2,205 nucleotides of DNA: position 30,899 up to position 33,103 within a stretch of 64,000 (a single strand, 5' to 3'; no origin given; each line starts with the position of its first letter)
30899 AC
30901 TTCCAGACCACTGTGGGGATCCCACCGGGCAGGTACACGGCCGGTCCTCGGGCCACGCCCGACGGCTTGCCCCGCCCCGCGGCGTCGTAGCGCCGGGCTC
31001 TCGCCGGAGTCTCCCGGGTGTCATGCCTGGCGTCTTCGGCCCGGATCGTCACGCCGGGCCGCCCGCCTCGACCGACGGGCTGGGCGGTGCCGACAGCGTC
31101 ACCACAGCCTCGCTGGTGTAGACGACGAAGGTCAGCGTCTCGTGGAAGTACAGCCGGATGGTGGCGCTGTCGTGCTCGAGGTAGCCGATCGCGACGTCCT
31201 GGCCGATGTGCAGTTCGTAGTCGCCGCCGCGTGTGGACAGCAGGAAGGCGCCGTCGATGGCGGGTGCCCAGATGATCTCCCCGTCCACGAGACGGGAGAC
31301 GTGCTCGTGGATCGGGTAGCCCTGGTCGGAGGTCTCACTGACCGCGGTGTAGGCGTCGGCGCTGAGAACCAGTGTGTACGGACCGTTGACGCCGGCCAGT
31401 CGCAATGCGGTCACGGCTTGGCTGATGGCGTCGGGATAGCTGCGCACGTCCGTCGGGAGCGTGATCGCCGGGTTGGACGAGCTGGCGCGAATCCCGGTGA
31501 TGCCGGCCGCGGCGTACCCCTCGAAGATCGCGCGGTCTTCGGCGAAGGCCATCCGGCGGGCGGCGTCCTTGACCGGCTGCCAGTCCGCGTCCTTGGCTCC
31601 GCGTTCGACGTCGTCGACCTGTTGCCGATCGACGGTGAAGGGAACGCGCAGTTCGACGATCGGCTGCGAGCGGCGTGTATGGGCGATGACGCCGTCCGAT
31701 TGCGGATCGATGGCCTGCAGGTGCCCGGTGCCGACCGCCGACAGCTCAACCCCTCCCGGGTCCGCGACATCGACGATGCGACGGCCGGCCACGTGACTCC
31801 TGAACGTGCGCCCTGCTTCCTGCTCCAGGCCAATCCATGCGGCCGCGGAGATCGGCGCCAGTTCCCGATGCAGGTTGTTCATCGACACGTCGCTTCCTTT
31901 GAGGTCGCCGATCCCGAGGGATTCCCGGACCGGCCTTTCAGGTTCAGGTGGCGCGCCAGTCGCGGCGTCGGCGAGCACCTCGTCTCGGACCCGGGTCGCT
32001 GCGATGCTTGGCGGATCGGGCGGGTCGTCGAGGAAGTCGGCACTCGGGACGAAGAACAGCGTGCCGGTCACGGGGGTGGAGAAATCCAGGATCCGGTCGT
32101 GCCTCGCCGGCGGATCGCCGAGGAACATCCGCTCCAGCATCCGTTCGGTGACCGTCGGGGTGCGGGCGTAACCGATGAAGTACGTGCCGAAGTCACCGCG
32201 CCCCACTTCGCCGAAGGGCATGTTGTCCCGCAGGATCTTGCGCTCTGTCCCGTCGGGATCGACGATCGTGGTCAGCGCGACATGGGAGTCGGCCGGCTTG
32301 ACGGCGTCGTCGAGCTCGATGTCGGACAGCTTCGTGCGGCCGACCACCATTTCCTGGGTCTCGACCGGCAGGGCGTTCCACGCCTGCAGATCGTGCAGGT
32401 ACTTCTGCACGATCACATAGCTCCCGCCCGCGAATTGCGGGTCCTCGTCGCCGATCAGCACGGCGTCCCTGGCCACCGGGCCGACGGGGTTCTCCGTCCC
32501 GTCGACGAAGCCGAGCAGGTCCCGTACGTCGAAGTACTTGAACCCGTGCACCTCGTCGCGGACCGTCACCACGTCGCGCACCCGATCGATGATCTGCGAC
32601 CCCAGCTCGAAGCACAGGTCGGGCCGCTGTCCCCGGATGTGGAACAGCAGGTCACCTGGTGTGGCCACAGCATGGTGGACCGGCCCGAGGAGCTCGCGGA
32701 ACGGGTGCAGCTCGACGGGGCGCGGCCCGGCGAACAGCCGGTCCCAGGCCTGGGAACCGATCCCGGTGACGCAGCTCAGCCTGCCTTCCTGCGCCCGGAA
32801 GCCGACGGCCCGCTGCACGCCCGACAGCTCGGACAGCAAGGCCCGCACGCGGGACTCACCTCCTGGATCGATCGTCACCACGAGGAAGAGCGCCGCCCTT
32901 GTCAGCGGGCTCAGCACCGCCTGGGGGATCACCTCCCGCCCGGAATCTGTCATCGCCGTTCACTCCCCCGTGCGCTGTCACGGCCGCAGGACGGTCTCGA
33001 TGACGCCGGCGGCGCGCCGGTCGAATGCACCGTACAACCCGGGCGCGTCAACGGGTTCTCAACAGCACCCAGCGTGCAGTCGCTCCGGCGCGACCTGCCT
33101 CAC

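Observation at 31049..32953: DyP peroxidase ORF reads through, without a stop codon, into the encapsulin shell gene (cargo-shell fusion with a retained internal RBS and ATG)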

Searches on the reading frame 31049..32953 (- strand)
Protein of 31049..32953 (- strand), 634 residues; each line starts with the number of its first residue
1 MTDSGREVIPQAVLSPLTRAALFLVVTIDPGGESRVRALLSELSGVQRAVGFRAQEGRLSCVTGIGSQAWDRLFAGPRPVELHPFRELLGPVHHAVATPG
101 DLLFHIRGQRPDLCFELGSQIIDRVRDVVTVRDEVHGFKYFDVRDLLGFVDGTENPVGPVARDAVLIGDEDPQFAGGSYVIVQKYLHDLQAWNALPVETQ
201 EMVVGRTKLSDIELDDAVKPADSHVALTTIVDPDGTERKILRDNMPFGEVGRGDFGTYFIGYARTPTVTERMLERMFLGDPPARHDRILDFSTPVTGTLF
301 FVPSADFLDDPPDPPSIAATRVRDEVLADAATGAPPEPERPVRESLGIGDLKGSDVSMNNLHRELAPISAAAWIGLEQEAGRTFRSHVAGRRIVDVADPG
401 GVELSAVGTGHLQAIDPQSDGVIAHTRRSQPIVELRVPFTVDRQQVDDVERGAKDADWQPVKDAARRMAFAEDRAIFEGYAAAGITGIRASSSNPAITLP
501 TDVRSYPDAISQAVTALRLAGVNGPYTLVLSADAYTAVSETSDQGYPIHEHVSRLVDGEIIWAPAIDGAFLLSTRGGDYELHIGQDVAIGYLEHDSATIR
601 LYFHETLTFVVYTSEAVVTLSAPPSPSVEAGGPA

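Call 4: search_protein_families(library=pfam, proteins=[window:31049-32953:-], max_evalue=0.01)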
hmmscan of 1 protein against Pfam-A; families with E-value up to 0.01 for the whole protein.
window:31049-32953:- (634 aa): 3 families
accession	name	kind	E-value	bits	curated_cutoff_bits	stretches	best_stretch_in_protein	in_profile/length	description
PF04454.18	Linocin_M18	-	3.2e-97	325.2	24.3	1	358-608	1-253/253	Encapsulating protein for peroxidase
PF20628.3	Dyp_perox_C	-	3.9e-60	202.8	20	1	143-306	2-165/166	Dyp-type peroxidase, C-terminal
PF04261.18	Dyp_perox_N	-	6.2e-32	111.1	20.4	1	11-139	2-146/146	Dyp-type peroxidase, N-terminal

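Call 5: search_protein_families(library=ncbifam, proteins=[window:31049-32953:-], max_evalue=0.01)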
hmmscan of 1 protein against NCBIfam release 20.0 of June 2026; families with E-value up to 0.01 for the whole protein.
window:31049-32953:- (634 aa): 3 families
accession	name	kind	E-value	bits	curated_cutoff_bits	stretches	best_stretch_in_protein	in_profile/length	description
NF041155.2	encap_f1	equivalog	1.3e-104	349.2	100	1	361-620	1-261/261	family 1 encapsulin nanocompartment shell protein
TIGR01413.1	Dyp_perox_fam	superfamily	1.1e-85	287.9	100.5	1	11-307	2-322/323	Dyp-type peroxidase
TIGR01412.1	tat_substr_1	equivalog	1.4e-13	50.5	428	1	55-264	128-371/420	iron uptake transporter deferrochelatase/peroxidase subunit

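Call 6: find_homologous_proteins(query=window:31049-32953:-, max_evalue=1e-20)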
Query window:31049-32953:- (634 aa): 8000 proteins with E <= 1e-20 among 8000 candidates; the best 120 are listed.
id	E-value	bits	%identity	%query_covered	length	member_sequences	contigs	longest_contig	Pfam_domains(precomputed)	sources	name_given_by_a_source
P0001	2.5e-265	900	66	96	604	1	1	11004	PF04261.19,PF20628.4,PF04454.19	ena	-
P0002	7.5e-261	885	65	97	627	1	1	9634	PF04261.19,PF20628.4,PF04454.19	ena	-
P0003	4.6e-246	837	64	97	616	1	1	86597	PF04261.19,PF20628.4,PF04454.19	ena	-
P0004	6.4e-244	829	61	96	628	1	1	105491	PF04261.19,PF20628.4,PF04454.19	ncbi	-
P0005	2.8e-241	821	60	98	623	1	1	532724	PF04261.19,PF20628.4,PF04454.19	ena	-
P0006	3.7e-240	817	60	97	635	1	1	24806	PF04261.19,PF20628.4,PF04454.19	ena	-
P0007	5.2e-240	817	59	97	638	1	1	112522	PF04261.19,PF20628.4,PF04454.19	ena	-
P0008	1.6e-229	782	58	97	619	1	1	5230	PF04261.19,PF20628.4,PF04454.19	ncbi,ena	-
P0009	2.1e-229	782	98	56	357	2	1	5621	PF04261.19,PF20628.4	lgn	-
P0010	6.6e-226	770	58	98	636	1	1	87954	PF04261.19,PF20628.4,PF04454.19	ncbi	-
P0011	2.2e-222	758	58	97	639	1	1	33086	PF04261.19,PF20628.4,PF04454.19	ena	-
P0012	2.9e-220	751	63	87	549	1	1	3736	PF04261.19,PF20628.4,PF04454.19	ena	-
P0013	1.5e-219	749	66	80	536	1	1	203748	PF20628.4,PF04454.19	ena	-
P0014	3.8e-217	741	57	97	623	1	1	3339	PF04261.19,PF20628.4,PF04454.19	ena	-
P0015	1.1e-216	740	61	85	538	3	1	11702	PF04261.19,PF20628.4,PF04454.19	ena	-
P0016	3.7e-216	738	59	91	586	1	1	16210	PF04261.19,PF20628.4,PF04454.19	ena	-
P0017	6.1e-216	737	60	90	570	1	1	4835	PF04261.19,PF20628.4,PF04454.19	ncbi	-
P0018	2.2e-206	705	62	81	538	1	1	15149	PF20628.4,PF04454.19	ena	-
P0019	2.0e-202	692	57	90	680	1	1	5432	PF04261.19,PF20628.4,PF04454.19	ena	-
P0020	1.4e-200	686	86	56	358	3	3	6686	PF04261.19,PF20628.4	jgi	jgi:putative iron-dependent peroxidase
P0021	3.0e-200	685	85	56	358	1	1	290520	PF04261.19,PF20628.4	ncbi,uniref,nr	ncbi:Dyp-type peroxidase [Planosporangium thailandense]|uniref:Dyp-type peroxidase n=1 Tax=Planospor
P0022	5.0e-198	678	85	56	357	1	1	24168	PF04261.19,PF20628.4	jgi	jgi:putative iron-dependent peroxidase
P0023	1.5e-197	676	62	77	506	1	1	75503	PF20628.4,PF04454.19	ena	-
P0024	1.6e-196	673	85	56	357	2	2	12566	PF04261.19,PF20628.4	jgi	jgi:porphyrinogen peroxidase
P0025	1.8e-196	673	86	56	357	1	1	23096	PF04261.19,PF20628.4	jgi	jgi:putative iron-dependent peroxidase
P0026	6.6e-196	671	84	56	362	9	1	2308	PF04261.19,PF20628.4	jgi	jgi:porphyrinogen peroxidase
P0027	7.8e-196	671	86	56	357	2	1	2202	PF04261.19,PF20628.4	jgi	-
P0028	1.0e-195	670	61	78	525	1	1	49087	PF20628.4,PF04454.19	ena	-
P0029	1.0e-195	670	85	56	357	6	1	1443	PF04261.19,PF20628.4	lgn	-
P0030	1.8e-195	669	85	56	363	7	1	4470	PF04261.19,PF20628.4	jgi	jgi:putative iron-dependent peroxidase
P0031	1.9e-195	669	83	56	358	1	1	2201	PF04261.19,PF20628.4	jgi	jgi:porphyrinogen peroxidase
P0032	6.1e-195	668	83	56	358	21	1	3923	PF04261.19,PF20628.4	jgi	jgi:porphyrinogen peroxidase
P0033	7.4e-195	667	83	56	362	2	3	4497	PF04261.19,PF20628.4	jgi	jgi:porphyrinogen peroxidase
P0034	1.3e-194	667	61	78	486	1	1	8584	PF20628.4,PF04454.19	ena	-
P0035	1.4e-194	666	83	56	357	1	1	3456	PF04261.19,PF20628.4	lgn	-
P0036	6.3e-194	664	85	56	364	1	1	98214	PF04261.19,PF20628.4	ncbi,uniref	ncbi:Dyp-type peroxidase [Nonomuraea sp. NPDC046802]|uniref:Dyp-type peroxidase n=1 Tax=Nonomuraea s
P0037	7.6e-194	664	83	56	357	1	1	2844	PF04261.19,PF20628.4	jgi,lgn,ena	-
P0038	9.8e-194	664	83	56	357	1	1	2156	PF04261.19,PF20628.4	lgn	-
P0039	1.6e-193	663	83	56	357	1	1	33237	PF04261.19,PF20628.4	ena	-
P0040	8.4e-193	661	85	55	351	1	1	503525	PF04261.19,PF20628.4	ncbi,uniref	ncbi:Dyp-type peroxidase [Nonomuraea sp. NPDC000554]|uniref:Dyp-type peroxidase n=1 Tax=Nonomuraea s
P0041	8.7e-193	661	86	55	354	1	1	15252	PF04261.19,PF20628.4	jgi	jgi:putative iron-dependent peroxidase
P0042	5.4e-192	658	83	56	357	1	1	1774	PF04261.19,PF20628.4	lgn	-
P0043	7.9e-192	657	83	56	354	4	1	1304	PF04261.19,PF20628.4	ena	-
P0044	2.3e-191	656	82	56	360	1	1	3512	PF04261.19,PF20628.4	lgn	-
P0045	2.5e-191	656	60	77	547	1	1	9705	PF20628.4,PF04454.19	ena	-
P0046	1.3e-190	653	82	55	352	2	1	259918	PF04261.19,PF20628.4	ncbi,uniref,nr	ncbi:Dyp-type peroxidase [Microtetraspora fusca]|uniref:Dyp-type peroxidase n=1 Tax=Microtetraspora 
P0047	4.4e-190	652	83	55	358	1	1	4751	PF04261.19,PF20628.4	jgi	jgi:porphyrinogen peroxidase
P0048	4.5e-190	652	83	56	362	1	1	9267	PF04261.19,PF20628.4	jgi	jgi:porphyrinogen peroxidase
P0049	7.1e-190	651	63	72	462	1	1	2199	PF20628.4,PF04454.19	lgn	-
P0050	3.2e-189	649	81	56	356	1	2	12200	PF04261.19,PF20628.4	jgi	jgi:putative iron-dependent peroxidase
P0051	7.4e-189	648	84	55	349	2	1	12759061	PF04261.19,PF20628.4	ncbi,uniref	ncbi:Dyp-type peroxidase [Nonomuraea sp. CA-141351]|uniref:Dyp-type peroxidase n=1 Tax=Nonomuraea sp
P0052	1.7e-188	646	82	55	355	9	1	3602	PF04261.19,PF20628.4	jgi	jgi:putative iron-dependent peroxidase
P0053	3.8e-188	645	80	59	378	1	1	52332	PF20628.4,PF04454.19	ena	-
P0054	1.3e-187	643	82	55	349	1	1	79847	PF04261.19,PF20628.4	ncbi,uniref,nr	ncbi:Dyp-type peroxidase [Acrocarpospora catenulata]|uniref:Dyp-type peroxidase n=1 Tax=Acrocarpospo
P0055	5.5e-187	641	81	56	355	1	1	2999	PF04261.19,PF20628.4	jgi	jgi:porphyrinogen peroxidase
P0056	5.6e-187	641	82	56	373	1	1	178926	PF04261.19,PF20628.4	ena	-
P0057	1.8e-186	640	82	55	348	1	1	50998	PF04261.19,PF20628.4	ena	-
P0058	3.1e-186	639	82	56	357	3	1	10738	PF04261.19,PF20628.4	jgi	jgi:porphyrinogen peroxidase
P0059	4.2e-186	638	81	55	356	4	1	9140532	PF04261.19,PF20628.4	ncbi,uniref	ncbi:Dyp-type peroxidase [Microtetraspora malaysiensis]|uniref:Dyp-type peroxidase n=1 Tax=Microtetr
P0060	1.4e-185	637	80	56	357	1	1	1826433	PF04261.19,PF20628.4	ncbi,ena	-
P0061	3.8e-185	635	80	56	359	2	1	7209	PF04261.19,PF20628.4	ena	-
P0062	4.0e-185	635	81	56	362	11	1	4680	PF04261.19,PF20628.4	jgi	jgi:putative iron-dependent peroxidase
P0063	1.4e-183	630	78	56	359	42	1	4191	PF04261.19,PF20628.4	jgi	jgi:porphyrinogen peroxidase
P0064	2.8e-183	629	81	55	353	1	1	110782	PF04261.19,PF20628.4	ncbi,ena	-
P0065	7.0e-182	625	80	55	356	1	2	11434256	PF04261.19,PF20628.4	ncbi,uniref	ncbi:Dyp-type peroxidase [Nonomuraea antimicrobica]|uniref:Dyp-type peroxidase n=1 Tax=Nonomuraea an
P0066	1.3e-181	624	81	55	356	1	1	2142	PF04261.19,PF20628.4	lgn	-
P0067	6.2e-181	621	78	56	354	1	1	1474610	PF04261.19,PF20628.4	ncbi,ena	-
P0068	9.0e-181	621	80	55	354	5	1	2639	PF04261.19,PF20628.4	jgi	jgi:putative iron-dependent peroxidase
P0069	1.2e-180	620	80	56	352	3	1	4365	PF04261.19,PF20628.4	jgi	-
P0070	1.2e-179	617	78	56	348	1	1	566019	PF04261.19,PF20628.4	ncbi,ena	-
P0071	9.0e-179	614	79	55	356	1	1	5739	PF04261.19,PF20628.4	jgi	jgi:porphyrinogen peroxidase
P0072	3.6e-178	612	78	56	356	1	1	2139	PF04261.19,PF20628.4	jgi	jgi:putative iron-dependent peroxidase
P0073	4.2e-178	612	59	73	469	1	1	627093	PF20628.4,PF04454.19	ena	-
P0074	1.7e-177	610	80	55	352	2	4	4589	PF04261.19,PF20628.4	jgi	jgi:porphyrinogen peroxidase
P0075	2.6e-177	609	78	55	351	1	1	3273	PF04261.19,PF20628.4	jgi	jgi:putative iron-dependent peroxidase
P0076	1.7e-176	607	79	55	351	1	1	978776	PF04261.19,PF20628.4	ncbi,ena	-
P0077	4.8e-176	605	78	56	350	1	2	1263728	PF04261.19,PF20628.4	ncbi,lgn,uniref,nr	ncbi:putative iron-dependent peroxidase [Streptosporangium album]|uniref:Putative iron-dependent per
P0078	5.9e-176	605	60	71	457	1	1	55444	PF20628.4,PF04454.19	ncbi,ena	-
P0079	1.0e-175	604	78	56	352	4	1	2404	PF04261.19,PF20628.4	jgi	jgi:putative iron-dependent peroxidase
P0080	1.3e-175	604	78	55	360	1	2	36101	PF04261.19,PF20628.4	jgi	jgi:putative iron-dependent peroxidase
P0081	1.9e-175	603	78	56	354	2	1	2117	PF04261.19,PF20628.4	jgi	jgi:porphyrinogen peroxidase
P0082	1.9e-174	600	76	56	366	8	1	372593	PF04261.19,PF20628.4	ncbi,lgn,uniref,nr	ncbi:putative iron-dependent peroxidase [Streptosporangium subroseum]|uniref:Putative iron-dependent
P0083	2.2e-174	600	78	53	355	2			PF04261.19,PF20628.4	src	-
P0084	8.9e-173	594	78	55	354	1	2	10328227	PF04261.19,PF20628.4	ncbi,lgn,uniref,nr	ncbi:Dyp-type peroxidase [Streptosporangium lutulentum]|uniref:Iron-dependent peroxidase n=1 Tax=Str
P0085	2.2e-172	593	77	56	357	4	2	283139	PF04261.19,PF20628.4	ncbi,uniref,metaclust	ncbi:Dyp-type peroxidase [Microtetraspora glauca]|uniref:Dyp-type peroxidase n=1 Tax=Microtetraspora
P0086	4.3e-172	592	84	48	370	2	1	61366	PF04261.19,PF20628.4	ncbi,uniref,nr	ncbi:Dyp-type peroxidase [Microtetraspora sp. NBRC 16547]|uniref:Dyp-type peroxidase n=1 Tax=Microte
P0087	8.8e-172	591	78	56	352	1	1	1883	PF04261.19,PF20628.4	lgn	-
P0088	1.1e-171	591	75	56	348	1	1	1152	PF04261.19,PF20628.4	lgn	-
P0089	6.6e-171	588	76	56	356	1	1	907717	PF04261.19,PF20628.4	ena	-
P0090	1.0e-170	588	68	64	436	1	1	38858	PF04261.19,PF20628.4,PF04454.19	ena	-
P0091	1.7e-170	587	75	56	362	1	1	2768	PF04261.19,PF20628.4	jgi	jgi:porphyrinogen peroxidase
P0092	1.1e-169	584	76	56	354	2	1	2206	PF04261.19,PF20628.4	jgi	jgi:putative iron-dependent peroxidase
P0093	1.4e-169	584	60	70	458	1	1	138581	PF20628.4,PF04454.19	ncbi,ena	-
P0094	2.2e-169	583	76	54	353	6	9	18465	PF04261.19,PF20628.4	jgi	jgi:putative iron-dependent peroxidase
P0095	3.0e-169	583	62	69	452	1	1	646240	PF20628.4,PF04454.19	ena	-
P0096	3.2e-168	579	76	56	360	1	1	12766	PF04261.19,PF20628.4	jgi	jgi:putative iron-dependent peroxidase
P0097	4.1e-167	576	74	56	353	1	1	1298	PF04261.19,PF20628.4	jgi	jgi:porphyrinogen peroxidase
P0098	1.8e-166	574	74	56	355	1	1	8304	PF04261.19,PF20628.4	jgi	jgi:putative iron-dependent peroxidase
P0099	2.9e-166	573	73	56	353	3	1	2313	PF04261.19,PF20628.4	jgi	jgi:putative iron-dependent peroxidase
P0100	3.9e-166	573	-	-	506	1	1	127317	PF20628.4,PF04454.19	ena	-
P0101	4.6e-166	572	75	56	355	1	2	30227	PF04261.19,PF20628.4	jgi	jgi:putative iron-dependent peroxidase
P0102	6.1e-166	572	73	55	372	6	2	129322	PF04261.19,PF20628.4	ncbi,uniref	ncbi:Dyp-type peroxidase [Streptomyces sp. NPDC056244]|uniref:Dyp-type peroxidase n=1 Tax=unclassifi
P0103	6.5e-166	572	75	56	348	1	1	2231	PF04261.19,PF20628.4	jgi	jgi:putative iron-dependent peroxidase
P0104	8.2e-166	571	74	56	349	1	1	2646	PF04261.19,PF20628.4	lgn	-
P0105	1.1e-165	571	68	56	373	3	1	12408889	PF04261.19,PF20628.4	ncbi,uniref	ncbi:Dyp-type peroxidase [Streptomyces sp. CA-106110]|uniref:Dyp-type peroxidase n=1 Tax=Streptomyce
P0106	1.3e-165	571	76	55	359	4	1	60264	PF04261.19,PF20628.4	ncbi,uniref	ncbi:Dyp-type peroxidase [Streptomyces sp. NPDC056672]|uniref:Dyp-type peroxidase n=1 Tax=Streptomyc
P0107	2.0e-165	570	73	56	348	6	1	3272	PF04261.19,PF20628.4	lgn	-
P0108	2.2e-165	570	76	54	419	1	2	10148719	PF04261.19,PF20628.4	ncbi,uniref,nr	ncbi:Dyp-type peroxidase [Phytohabitans suffuscus]|uniref:Peroxidase n=1 Tax=Phytohabitans suffuscus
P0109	3.7e-165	569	76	54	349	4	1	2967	PF04261.19,PF20628.4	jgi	jgi:porphyrinogen peroxidase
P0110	5.1e-165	569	73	55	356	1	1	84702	PF04261.19,PF20628.4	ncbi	ncbi:Dyp-type peroxidase [Streptomyces sp. NPDC001514]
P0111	5.5e-165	569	74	55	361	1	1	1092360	PF04261.19,PF20628.4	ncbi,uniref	ncbi:Dyp-type peroxidase [Streptomyces sp. NPDC057445]|uniref:Dyp-type peroxidase n=1 Tax=Streptomyc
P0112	6.4e-165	568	74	55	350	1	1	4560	PF04261.19,PF20628.4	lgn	-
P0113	6.9e-165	568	73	56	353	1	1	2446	PF04261.19,PF20628.4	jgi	jgi:porphyrinogen peroxidase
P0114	7.0e-165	568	73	56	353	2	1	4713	PF04261.19,PF20628.4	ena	-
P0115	7.4e-165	568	75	55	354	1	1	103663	PF04261.19,PF20628.4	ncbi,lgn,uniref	ncbi:Dyp-type peroxidase [Streptomyces sp. NPDC051219]|uniref:Dyp-type peroxidase n=1 Tax=Streptomyc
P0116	7.8e-165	568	73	56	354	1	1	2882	PF04261.19,PF20628.4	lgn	-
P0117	8.2e-165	568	75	55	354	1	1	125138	PF04261.19,PF20628.4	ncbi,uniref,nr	ncbi:Dyp-type peroxidase [Sphaerisporangium perillae]|uniref:Dyp-type peroxidase n=1 Tax=Sphaerispor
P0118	9.1e-165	568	82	49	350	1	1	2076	PF04261.19,PF20628.4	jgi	jgi:putative iron-dependent peroxidase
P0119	9.3e-165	568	74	55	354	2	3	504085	PF04261.19,PF20628.4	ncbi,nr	ncbi:peroxidase [Sphaerisporangium melleum]|nr:Dyp-type peroxidase [Sphaerisporangium melleum] GII74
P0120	9.9e-165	568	75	56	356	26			PF04261.19,PF20628.4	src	-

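Call 9: find_encoding_contigs(protein=P0009, flank=5000, max_places=4)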
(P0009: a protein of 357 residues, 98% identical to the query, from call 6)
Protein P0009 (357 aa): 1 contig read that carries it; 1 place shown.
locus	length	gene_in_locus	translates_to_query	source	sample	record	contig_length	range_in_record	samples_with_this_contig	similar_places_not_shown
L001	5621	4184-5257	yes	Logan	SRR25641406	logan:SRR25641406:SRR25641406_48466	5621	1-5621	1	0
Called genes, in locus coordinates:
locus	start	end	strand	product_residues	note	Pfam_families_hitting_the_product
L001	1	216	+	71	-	?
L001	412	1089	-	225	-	PF00072:Response_reg, PF00486:Trans_reg_C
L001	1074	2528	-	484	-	PF00672:HAMP, PF00512:HisKA, PF02518:HATPase_c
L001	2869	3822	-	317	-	PF03706:LPG_synthase_TM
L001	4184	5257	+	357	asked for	PF04261:Dyp_perox_N, PF20628:Dyp_perox_C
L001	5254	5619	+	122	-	?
